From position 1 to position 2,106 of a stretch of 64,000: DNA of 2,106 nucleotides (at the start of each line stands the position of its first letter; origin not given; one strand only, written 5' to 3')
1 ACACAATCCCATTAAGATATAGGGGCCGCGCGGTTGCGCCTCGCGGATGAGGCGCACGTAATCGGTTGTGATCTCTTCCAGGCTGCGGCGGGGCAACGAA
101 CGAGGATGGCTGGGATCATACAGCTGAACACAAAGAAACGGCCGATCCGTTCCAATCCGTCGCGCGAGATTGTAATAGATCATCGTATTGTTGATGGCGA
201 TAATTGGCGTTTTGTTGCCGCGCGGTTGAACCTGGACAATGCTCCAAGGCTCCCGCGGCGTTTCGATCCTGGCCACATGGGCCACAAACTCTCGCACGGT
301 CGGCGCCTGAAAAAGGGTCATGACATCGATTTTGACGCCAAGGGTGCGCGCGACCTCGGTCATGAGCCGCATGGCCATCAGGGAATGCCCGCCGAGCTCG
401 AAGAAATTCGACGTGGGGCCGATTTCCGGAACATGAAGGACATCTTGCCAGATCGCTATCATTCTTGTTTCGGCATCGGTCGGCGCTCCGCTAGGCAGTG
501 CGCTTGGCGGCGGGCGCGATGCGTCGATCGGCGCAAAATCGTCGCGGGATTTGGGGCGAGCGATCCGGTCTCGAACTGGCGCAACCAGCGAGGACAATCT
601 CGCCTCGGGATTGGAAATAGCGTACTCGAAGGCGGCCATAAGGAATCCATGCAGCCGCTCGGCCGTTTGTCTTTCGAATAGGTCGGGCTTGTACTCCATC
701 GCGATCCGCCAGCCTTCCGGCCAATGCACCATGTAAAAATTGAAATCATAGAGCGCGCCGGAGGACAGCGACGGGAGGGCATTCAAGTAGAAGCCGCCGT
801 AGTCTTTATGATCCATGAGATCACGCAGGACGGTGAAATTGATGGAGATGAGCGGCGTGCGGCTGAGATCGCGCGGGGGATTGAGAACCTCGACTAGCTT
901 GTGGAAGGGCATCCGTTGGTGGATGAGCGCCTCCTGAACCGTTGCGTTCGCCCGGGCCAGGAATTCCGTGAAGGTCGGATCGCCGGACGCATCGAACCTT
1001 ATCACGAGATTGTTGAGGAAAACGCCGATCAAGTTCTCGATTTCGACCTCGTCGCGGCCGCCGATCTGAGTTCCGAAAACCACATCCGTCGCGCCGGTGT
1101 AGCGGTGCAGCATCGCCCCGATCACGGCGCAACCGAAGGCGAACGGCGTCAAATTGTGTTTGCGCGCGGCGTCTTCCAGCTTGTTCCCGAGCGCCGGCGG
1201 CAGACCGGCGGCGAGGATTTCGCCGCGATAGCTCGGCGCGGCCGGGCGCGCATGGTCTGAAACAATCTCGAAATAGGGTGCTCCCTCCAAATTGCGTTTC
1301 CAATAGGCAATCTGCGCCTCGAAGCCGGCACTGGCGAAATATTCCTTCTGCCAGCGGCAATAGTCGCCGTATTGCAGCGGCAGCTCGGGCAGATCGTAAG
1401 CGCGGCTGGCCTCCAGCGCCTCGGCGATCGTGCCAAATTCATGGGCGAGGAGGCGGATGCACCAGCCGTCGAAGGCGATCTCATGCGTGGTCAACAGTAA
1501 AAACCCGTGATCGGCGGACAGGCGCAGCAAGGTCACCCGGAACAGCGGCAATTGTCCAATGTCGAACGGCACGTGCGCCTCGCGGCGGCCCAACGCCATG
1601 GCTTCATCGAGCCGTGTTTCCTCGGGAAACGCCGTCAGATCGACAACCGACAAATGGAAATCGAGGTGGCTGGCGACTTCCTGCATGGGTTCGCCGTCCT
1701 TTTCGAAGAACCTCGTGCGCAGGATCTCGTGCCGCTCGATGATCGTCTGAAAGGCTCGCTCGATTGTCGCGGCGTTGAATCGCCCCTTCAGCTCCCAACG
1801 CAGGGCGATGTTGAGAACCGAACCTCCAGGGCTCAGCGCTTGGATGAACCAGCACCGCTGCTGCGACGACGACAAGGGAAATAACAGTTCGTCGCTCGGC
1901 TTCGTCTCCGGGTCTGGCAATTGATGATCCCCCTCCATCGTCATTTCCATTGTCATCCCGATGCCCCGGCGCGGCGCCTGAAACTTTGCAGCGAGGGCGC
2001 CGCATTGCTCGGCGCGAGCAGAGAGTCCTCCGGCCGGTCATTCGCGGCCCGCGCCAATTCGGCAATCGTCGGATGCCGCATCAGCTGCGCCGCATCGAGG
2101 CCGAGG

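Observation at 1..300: Thioesterase nucleophile position appears to be Cys (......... at the window edge)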

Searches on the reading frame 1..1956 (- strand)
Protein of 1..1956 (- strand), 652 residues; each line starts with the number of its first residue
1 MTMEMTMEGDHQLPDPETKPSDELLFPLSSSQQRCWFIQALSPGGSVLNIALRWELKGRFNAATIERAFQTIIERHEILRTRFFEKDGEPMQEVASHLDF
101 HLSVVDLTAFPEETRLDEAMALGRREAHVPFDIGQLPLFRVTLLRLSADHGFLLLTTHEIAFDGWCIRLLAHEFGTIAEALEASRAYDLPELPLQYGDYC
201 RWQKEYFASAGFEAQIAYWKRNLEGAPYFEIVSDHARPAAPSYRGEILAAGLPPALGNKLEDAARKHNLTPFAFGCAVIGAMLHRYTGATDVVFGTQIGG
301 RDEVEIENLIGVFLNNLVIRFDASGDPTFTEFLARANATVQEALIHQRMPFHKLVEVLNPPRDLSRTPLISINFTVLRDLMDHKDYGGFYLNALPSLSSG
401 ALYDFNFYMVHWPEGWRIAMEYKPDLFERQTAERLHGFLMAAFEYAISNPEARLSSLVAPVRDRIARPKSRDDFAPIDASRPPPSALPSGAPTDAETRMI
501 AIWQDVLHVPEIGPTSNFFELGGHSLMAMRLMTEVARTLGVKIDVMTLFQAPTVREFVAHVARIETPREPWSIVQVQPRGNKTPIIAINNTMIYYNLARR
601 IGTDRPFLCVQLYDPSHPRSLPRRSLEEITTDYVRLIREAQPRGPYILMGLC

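Call 6: search_protein_families(library=pfam, proteins=[window:1-1956:-], max_evalue=0.01)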
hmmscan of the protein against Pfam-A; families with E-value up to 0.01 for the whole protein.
window:1-1956:- (652 aa): 3 families
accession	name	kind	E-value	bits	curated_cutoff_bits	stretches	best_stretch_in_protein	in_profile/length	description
PF00668.25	Condensation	-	8.4e-87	292.2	30.6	1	26-457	5-444/456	Condensation domain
PF00550.31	PP-binding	-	4.6e-20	72.1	20.8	1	499-561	3-67/67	Phosphopantetheine attachment site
PF00975.26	Thioesterase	-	0.00022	21.9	26.4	1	592-650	14-72/226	Thioesterase domain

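Call 8: find_related_loci(query=window:1-1956:-, collection=genome_contigs, flank=10000)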
Query window:1-1956:- (652 aa) in genome_contigs; peptide patterns used: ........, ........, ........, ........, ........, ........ (x = any residue, [..] = any of these).
76 stretches matched a pattern; 17 encode a relative of the query (tblastn E <= 1e-3); 17 distinct loci.
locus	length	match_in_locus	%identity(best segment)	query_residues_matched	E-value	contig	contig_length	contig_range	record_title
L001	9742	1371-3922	85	2-652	0e+0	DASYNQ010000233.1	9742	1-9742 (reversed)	MAG TPA_asm: Methylocella sp. isolate SMAG_U4407 k141_2258768, whole genome shotgun sequence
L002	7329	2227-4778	84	1-652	0e+0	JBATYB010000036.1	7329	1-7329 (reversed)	MAG: Methylocella sp. isolate MFD10926_ilm_asm_bin23 k127_283114, whole genome shotgun sequence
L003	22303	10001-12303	83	2-652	0e+0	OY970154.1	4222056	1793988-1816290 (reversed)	MAG: uncultured Alphaproteobacteria bacterium isolate MFD03399.bin.c.3 genome assembly, chromosome: 1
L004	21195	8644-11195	79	1-652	0e+0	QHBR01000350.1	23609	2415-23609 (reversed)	MAG: Hyphomicrobiales bacterium isolate RRmetagenome_bin15 antarctic_metabat_sens_bin_9_contig_9342, whole genome shotgu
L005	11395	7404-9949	73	1-652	0e+0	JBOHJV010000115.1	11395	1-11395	MAG: Methylocella sp. isolate SE1504_maxbin2.bin.0 NODE_1019_length_11395_cov_9.234114, whole genome shotgun sequence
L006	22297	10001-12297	73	1-652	0e+0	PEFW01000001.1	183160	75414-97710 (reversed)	MAG: Beijerinckiaceae bacterium isolate USCa_MF mg12low_mg3mid.007_1, whole genome shotgun sequence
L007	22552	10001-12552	73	1-652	0e+0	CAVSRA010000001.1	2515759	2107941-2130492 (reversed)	MAG: uncultured Alphaproteobacteria bacterium isolate MFD04463.bin.2.25 genome assembly, contig: contig_13251, whole gen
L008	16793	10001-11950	72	3-652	0e+0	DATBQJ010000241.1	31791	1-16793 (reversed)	MAG TPA_asm: Methylocella sp. isolate SMAG_U4100 k141_567857, whole genome shotgun sequence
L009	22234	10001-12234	67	11-652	0e+0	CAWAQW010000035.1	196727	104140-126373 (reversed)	MAG: uncultured Alphaproteobacteria bacterium isolate MFD04428.bin.3.55 genome assembly, contig: contig_38379, whole gen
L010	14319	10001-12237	66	9-652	0e+0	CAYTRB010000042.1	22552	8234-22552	MAG TPA_asm: uncultured Methylocapsa sp. isolate binchicken_co3_519 genome assembly, contig: NODE_7235_length_22552_cov_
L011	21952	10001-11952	72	2-652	0e+0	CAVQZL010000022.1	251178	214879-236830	MAG: uncultured Alphaproteobacteria bacterium isolate MFD06714.bin.2.130 genome assembly, contig: contig_23325, whole ge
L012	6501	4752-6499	87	1-558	0e+0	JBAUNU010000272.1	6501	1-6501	MAG: Methylocella sp. isolate MFD05704_ilm_asm_bin4 k127_115315, whole genome shotgun sequence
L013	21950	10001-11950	76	3-652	0e+0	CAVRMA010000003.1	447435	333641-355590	MAG: uncultured Alphaproteobacteria bacterium isolate MFD04463.bin.2.7 genome assembly, contig: contig_51425, whole geno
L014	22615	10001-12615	70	24-652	0e+0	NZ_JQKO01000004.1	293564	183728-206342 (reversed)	Methylocapsa aurea strain KYG DL86DRAFT_scaffold00003.3_C, whole genome shotgun sequence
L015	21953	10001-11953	71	2-652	0e+0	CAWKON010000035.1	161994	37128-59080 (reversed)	MAG: uncultured Alphaproteobacteria bacterium isolate MFD04540.bin.2.97 genome assembly, contig: contig_4750, whole geno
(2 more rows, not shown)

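Call 11: find_homologous_proteins(query=window:1-1956:-, max_evalue=1e-30)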
Query window:1-1956:- (652 aa): 359 proteins with E <= 1e-30 among 8000 candidates; the best 120 are listed.
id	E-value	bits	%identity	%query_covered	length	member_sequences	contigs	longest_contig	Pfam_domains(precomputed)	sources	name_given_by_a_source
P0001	0.0e+0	1503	100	100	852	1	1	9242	PF00668.26,PF00550.32,PF00975.27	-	-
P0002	0.0e+0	1494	100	99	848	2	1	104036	PF00668.26,PF00550.32,PF00975.27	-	-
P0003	0.0e+0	1489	100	99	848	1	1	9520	PF00668.26,PF00550.32,PF00975.27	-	-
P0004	0.0e+0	1286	86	99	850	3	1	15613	PF00668.26,PF00550.32,PF00975.27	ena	-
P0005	0.0e+0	1274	86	99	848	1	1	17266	PF00668.26,PF00550.32,PF00975.27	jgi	jgi:thioesterase domain-containing protein/acyl carrier protein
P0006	0.0e+0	1271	85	99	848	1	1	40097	PF00668.26,PF00550.32,PF00975.27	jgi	jgi:thioesterase domain-containing protein/acyl carrier protein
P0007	0.0e+0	1267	85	99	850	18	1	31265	PF00668.26,PF00550.32,PF00975.27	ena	-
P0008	0.0e+0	1264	85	100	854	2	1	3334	PF00668.26,PF00550.32,PF00975.27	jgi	jgi:thioesterase domain-containing protein/acyl carrier protein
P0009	0.0e+0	1256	84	99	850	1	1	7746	PF00668.26,PF00550.32,PF00975.27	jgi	jgi:thioesterase domain-containing protein/acyl carrier protein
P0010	0.0e+0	1254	84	99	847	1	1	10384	PF00668.26,PF00550.32,PF00975.27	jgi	jgi:thioesterase domain-containing protein/acyl carrier protein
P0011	0.0e+0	1249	83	99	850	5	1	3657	PF00668.26,PF00550.32,PF00975.27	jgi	jgi:thioesterase domain-containing protein/acyl carrier protein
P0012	0.0e+0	1238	83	99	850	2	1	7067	PF00668.26,PF00550.32,PF00975.27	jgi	jgi:thioesterase domain-containing protein/acyl carrier protein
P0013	0.0e+0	1226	83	99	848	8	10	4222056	PF00668.26,PF00550.32,PF00975.27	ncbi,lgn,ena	ncbi:MAG: condensation domain-containing protein [Methylocella sp.]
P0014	0.0e+0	1209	80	99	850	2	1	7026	PF00668.26,PF00550.32,PF00975.27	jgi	jgi:thioesterase domain-containing protein/acyl carrier protein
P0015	0.0e+0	1192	80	99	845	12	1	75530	PF00668.26,PF00550.32,PF00975.27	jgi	jgi:thioesterase domain-containing protein/acyl carrier protein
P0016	0.0e+0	1181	79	100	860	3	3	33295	PF00668.26,PF00550.32,PF00975.27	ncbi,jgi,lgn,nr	ncbi:MAG: condensation domain-containing protein [Methylocella sp.]|nr:MAG: hypothetical protein DLM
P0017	0.0e+0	1172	89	87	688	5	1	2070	PF00668.26,PF00550.32,PF00975.27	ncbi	ncbi:MAG: condensation domain-containing protein, partial [Methylocella sp.]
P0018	0.0e+0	1168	77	100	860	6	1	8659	PF00668.26,PF00550.32,PF00975.27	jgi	jgi:thioesterase domain-containing protein/acyl carrier protein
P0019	0.0e+0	1140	76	100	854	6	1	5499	PF00668.26,PF00550.32,PF00975.27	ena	-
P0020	0.0e+0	1128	75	100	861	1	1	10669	PF00668.26,PF00550.32,PF00975.27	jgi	jgi:thioesterase domain-containing protein/acyl carrier protein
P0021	0.0e+0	1113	75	99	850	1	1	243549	PF00668.26,PF00550.32,PF00975.27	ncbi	-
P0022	0.0e+0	1111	75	99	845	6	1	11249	PF00668.26,PF00550.32,PF00975.27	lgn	-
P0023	0.0e+0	1111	74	100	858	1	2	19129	PF00668.26,PF00550.32,PF00975.27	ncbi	ncbi:MAG: condensation domain-containing protein [Methylocella sp.]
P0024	0.0e+0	1103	74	100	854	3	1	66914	PF00668.26,PF00550.32,PF00975.27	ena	-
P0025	0.0e+0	1096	73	99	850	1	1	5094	PF00668.26,PF00550.32,PF00975.27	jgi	jgi:thioesterase domain-containing protein/acyl carrier protein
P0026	0.0e+0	1086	73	100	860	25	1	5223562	PF00668.26,PF00550.32,PF00975.27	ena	-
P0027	0.0e+0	1065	73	98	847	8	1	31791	PF00668.26,PF00550.32,PF00975.27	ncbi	ncbi:MAG TPA: condensation domain-containing protein [Methylocella sp.]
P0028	0.0e+0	1015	68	99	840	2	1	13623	PF00668.26,PF00550.32,PF00975.27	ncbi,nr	ncbi:MAG: condensation domain-containing protein [Beijerinckiaceae bacterium]|nr:condensation domain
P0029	0.0e+0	1013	70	98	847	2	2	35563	PF00668.26,PF00550.32,PF00975.27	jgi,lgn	jgi:thioesterase domain-containing protein/acyl carrier protein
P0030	1.3e-297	1007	68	99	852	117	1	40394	PF00668.26,PF00550.32,PF00975.27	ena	-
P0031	3.7e-297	1005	68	99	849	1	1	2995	PF00668.26,PF00550.32,PF00975.27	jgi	jgi:thioesterase domain-containing protein/acyl carrier protein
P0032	1.8e-295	1000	68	100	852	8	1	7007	PF00668.26,PF00550.32,PF00975.27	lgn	-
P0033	3.5e-295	999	68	96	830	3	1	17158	PF00668.26,PF00550.32,PF00975.27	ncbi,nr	ncbi:MAG: condensation domain-containing protein [Beijerinckiaceae bacterium]|nr:condensation domain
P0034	3.5e-294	995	73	70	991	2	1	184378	PF00668.26,PF00550.32,PF13193.13,PF00975.27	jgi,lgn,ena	-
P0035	3.4e-290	982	82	80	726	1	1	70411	PF00668.26,PF00550.32,PF00975.27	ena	-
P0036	5.2e-287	972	70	72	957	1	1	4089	PF00668.26,PF00550.32,PF13193.13,PF00975.27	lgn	-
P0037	6.3e-287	971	66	99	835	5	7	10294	PF00668.26,PF00550.32,PF00975.27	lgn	-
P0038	7.4e-287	971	65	98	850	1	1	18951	PF00668.26,PF00550.32,PF00975.27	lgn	-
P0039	1.1e-286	971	67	98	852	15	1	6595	PF00668.26,PF00550.32,PF00975.27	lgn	-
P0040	8.4e-286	968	65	99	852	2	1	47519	PF00668.26,PF00550.32,PF00975.27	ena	-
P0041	1.8e-284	963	67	97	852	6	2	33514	PF00668.26,PF00550.32,PF00975.27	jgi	jgi:thioesterase domain-containing protein/acyl carrier protein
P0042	1.7e-282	957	70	69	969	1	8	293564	PF00668.26,PF00550.32,PF00975.27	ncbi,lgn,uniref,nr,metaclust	ncbi:condensation domain-containing protein [Methylocapsa aurea]|uniref:condensation domain-containi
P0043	4.5e-282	955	65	100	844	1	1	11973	PF00668.26,PF00550.32,PF00975.27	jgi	jgi:thioesterase domain-containing protein/acyl carrier protein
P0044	2.4e-281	953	65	98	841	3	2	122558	PF00668.26,PF00550.32,PF00975.27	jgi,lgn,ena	jgi:thioesterase domain-containing protein/acyl carrier protein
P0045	4.4e-281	952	65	98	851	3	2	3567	PF00668.26,PF00550.32,PF00975.27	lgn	-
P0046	4.4e-281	952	65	100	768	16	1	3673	PF00668.26,PF00550.32,PF00975.27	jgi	jgi:acyl carrier protein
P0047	1.0e-280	951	63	99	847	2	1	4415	PF00668.26,PF00550.32,PF00975.27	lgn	-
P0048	2.2e-280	950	65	99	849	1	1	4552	PF00668.26,PF00550.32,PF00975.27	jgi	jgi:thioesterase domain-containing protein/acyl carrier protein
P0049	2.7e-278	943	64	98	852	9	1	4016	PF00668.26,PF00550.32,PF00975.27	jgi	jgi:thioesterase domain-containing protein/acyl carrier protein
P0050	3.4e-275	933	87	72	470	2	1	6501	PF00668.26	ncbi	ncbi:MAG: condensation domain-containing protein, partial [Methylocella sp.]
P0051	5.4e-274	929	70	71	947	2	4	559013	PF00668.26,PF00550.32,PF13193.13,PF00975.27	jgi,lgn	jgi:thioesterase domain-containing protein/acyl carrier protein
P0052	2.0e-273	927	66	73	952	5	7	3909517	PF00668.26,PF00550.32,PF00975.27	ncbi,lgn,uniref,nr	ncbi:condensation domain-containing protein [Methylocella tundrae]|uniref:condensation domain-contai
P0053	1.1e-270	918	67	71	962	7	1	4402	PF00668.26,PF00550.32,PF13193.13,PF00975.27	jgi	jgi:thioesterase domain-containing protein/acyl carrier protein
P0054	1.6e-269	914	66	73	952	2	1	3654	PF00668.26,PF00550.32,PF00975.27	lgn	-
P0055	1.0e-268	911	66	72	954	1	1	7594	PF00668.26,PF00550.32,PF00975.27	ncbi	-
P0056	3.6e-267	906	62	97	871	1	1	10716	PF00668.26,PF00550.32,PF00975.27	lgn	-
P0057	1.2e-264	898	65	73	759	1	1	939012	PF00668.26,PF00550.32,PF13193.13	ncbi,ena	-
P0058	3.1e-261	886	67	70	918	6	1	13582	PF00668.26,PF00550.32,PF13193.13,PF00975.27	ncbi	-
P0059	8.2e-258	875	61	73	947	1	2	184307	PF00668.26,PF00550.32,PF00975.27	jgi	jgi:thioesterase domain-containing protein/acyl carrier protein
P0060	1.7e-254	864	65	71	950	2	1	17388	PF00668.26,PF00550.32,PF13193.13,PF00975.27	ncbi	-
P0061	2.2e-254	864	62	73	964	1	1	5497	PF00668.26,PF00550.32,PF00975.27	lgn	-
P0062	1.3e-253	861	62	71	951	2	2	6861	PF00668.26,PF00550.32,PF13193.13,PF00975.27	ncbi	-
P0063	4.2e-252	856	63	70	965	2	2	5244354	PF00668.26,PF00550.32,PF00975.27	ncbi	ncbi:MAG: condensation domain-containing protein [Methylocella sp.]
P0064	5.2e-251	853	72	80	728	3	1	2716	PF00668.26,PF00550.32,PF00975.27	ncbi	ncbi:MAG: condensation domain-containing protein, partial [Methylocella sp.]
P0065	1.9e-250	851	60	96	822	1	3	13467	PF00668.26,PF00550.32,PF00975.27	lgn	-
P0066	6.5e-249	846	56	98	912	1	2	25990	PF00668.26,PF00550.32,PF00975.27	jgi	jgi:acyl carrier protein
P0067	7.4e-247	839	57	99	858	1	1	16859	PF00668.26,PF00550.32,PF00975.27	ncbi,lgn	-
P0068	4.8e-246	836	58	97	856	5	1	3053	PF00668.26,PF00550.32,PF00975.27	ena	-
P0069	1.1e-244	832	52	99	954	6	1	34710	PF00668.26,PF00550.32,PF00975.27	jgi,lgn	jgi:thioesterase domain-containing protein/acyl carrier protein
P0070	2.9e-244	830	59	73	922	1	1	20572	PF00668.26,PF00550.32,PF13193.13,PF00975.27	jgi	jgi:thioesterase domain-containing protein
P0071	3.4e-243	827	58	98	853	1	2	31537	PF00668.26,PF00550.32,PF00975.27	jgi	jgi:thioesterase domain-containing protein/acyl carrier protein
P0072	6.8e-240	816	52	85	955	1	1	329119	PF00668.26,PF00550.32,PF00975.27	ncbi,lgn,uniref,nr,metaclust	ncbi:condensation domain-containing protein [Beijerinckia mobilis]|uniref:condensation domain-contai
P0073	8.5e-240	816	62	69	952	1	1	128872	PF00668.26,PF00550.32,PF13193.13,PF00975.27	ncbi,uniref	ncbi:condensation domain-containing protein [Methylocella sp.]|uniref:condensation domain-containing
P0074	1.3e-239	815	65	69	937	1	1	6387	PF00668.26,PF00550.32,PF00975.27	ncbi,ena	-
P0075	3.1e-237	807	59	73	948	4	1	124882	PF00668.26,PF00550.32,PF13193.13,PF00975.27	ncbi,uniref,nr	ncbi:condensation domain-containing protein [Methylocella silvestris]|uniref:Carrier domain-containi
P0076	6.8e-237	806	63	85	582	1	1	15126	PF00668.26,PF00550.32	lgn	-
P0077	2.1e-235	801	57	98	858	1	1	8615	PF00668.26,PF00550.32,PF00975.27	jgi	jgi:thioesterase domain-containing protein/acyl carrier protein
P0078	4.0e-234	797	73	73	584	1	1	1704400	PF00668.26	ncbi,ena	-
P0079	4.3e-234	797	56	96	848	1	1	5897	PF00668.26,PF00550.32,PF00975.27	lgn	-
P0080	2.4e-233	794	56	99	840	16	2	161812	PF00668.26,PF00550.32,PF00975.27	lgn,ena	-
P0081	3.6e-232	790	59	71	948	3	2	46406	PF00668.26,PF00550.32,PF13193.13,PF00975.27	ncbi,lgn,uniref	ncbi:condensation domain-containing protein [Methylocella sp.]|uniref:condensation domain-containing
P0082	6.3e-229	780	80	65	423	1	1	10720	PF00668.26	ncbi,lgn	-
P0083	2.4e-227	775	57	70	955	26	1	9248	PF00668.26,PF00550.32,PF13193.13,PF00975.27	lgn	-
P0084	2.7e-225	768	57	71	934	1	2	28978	PF00668.26,PF00550.32,PF00975.27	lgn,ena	-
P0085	2.1e-223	762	54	98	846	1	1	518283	PF00668.26,PF00550.32,PF00975.27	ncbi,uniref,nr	ncbi:condensation domain-containing protein [Chelatococcus reniformis]|uniref:Carrier domain-contain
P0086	2.7e-219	748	53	96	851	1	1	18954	PF00668.26,PF00550.32,PF00975.27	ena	-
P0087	1.5e-218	745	58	67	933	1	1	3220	PF00668.26,PF00550.32,PF00975.27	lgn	-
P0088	1.6e-215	735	61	83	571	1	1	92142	PF00668.26,PF00550.32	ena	-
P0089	2.2e-215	735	52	98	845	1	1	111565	PF00668.26,PF00550.32,PF00975.27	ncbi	ncbi:condensation domain-containing protein [Xanthobacteraceae bacterium A53D]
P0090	2.4e-215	735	53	97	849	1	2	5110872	PF00668.26,PF00550.32,PF00975.27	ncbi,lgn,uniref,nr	ncbi:condensation domain-containing protein [Ancylobacter oerskovii]|uniref:Condensation domain-cont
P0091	4.3e-214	731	51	100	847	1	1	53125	PF00668.26,PF00550.32,PF00975.27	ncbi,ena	-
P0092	8.4e-213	726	75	65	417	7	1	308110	PF00668.26,PF00550.32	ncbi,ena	-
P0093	4.2e-209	714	55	70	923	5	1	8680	PF00668.26,PF00550.32,PF13193.13,PF00975.27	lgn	-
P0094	4.5e-208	711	51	96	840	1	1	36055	PF00668.26,PF00550.32,PF00975.27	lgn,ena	-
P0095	1.8e-207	709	55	72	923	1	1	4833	PF00668.26,PF00550.32,PF13193.13,PF00975.27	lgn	-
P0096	4.2e-207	708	51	97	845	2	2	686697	PF00668.26,PF00550.32,PF00975.27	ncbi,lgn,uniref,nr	ncbi:hypothetical protein KHC28_23880 [Ancylobacter sonchi]|uniref:condensation domain-containing pr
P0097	9.9e-207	706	53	73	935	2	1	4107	PF00668.26,PF00550.32,PF00975.27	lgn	-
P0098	1.1e-206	706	50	97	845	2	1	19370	PF00668.26,PF00550.32,PF00975.27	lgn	-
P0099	7.7e-206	703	50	96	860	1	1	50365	PF00668.26,PF00550.32,PF00975.27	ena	-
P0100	4.5e-205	701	43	96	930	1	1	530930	PF00668.26,PF00550.32,PF00975.27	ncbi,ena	-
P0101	1.6e-204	699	51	96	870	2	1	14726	PF00668.26,PF00550.32,PF00975.27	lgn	-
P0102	8.1e-204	697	57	68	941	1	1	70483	PF00668.26,PF00550.32,PF13193.13,PF00975.27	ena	-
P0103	1.4e-203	696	91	52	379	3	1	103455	PF00668.26,PF00550.32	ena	-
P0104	5.3e-202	691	48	98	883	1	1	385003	PF00668.26,PF00550.32,PF00975.27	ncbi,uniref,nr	ncbi:condensation domain-containing protein [Ancylobacter sp. 6x-1]|uniref:Condensation domain-conta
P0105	9.0e-202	690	55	69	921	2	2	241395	PF00668.26,PF00550.32,PF13193.13,PF00975.27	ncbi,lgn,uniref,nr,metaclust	ncbi:hypothetical protein ASF49_14345 [Methylobacterium sp. Leaf104]|uniref:condensation domain-cont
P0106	1.3e-201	689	77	60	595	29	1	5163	PF00668.26,PF00550.32,PF00975.27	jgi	jgi:thioesterase domain-containing protein/acyl carrier protein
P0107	1.4e-200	686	55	70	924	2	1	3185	PF00668.26,PF00550.32,PF13193.13,PF00975.27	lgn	-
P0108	1.5e-200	686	52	70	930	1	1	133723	PF00668.26,PF00550.32,PF00975.27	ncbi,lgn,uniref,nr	ncbi:condensation domain-containing protein [Lichenihabitans sp. Uapishka_5]|uniref:condensation dom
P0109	2.7e-200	685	48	71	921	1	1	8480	PF00668.26,PF00550.32,PF13193.13,PF00975.27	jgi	jgi:thioesterase domain-containing protein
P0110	5.4e-200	684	48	71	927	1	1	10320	PF00668.26,PF00550.32,PF00975.27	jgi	-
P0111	5.1e-199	681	49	69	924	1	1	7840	PF00668.26,PF00550.32,PF00975.27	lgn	-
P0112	5.6e-198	677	47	70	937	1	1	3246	PF00668.26,PF00550.32,PF00975.27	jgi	jgi:thioesterase domain-containing protein/acyl carrier protein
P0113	2.0e-197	676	51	71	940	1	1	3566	PF00668.26,PF00550.32,PF00975.27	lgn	-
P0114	2.7e-196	672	49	69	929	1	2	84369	PF00668.26,PF00550.32,PF00975.27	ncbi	ncbi:MAG: condensation domain-containing protein [Hyphomonadaceae bacterium]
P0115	4.7e-196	671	57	70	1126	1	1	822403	PF00668.26,PF00550.32,PF00501.35,PF13193.13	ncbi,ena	-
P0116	1.3e-194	666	48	72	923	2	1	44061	PF00668.26,PF00550.32,PF13193.13,PF00975.27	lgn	-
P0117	1.5e-194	666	57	77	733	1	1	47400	PF00668.26,PF00550.32,PF00975.27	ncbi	-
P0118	3.0e-194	665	49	69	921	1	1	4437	PF00668.26,PF00550.32,PF00975.27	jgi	jgi:thioesterase domain-containing protein/acyl carrier protein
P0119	6.6e-193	661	53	66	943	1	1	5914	PF00668.26,PF00550.32,PF00975.27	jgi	jgi:acyl carrier protein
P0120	1.1e-192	660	49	69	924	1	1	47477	PF00668.26,PF00550.32,PF00975.27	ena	-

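Call 20: find_encoding_contigs(protein=P0002, flank=10000, max_places=3)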
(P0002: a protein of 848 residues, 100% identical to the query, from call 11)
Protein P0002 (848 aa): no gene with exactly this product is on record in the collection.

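Call 21: find_encoding_contigs(protein=P0001, flank=10000, max_places=3)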
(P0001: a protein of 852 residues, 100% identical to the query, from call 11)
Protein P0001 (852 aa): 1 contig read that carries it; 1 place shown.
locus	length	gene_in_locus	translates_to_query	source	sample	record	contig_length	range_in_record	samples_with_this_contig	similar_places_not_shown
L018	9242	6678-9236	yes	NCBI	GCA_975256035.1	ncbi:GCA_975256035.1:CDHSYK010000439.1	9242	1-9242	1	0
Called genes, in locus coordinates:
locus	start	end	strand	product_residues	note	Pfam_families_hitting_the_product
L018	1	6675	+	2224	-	?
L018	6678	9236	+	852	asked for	PF00668:Condensation, PF00550:PP-binding, PF00975:Thioesterase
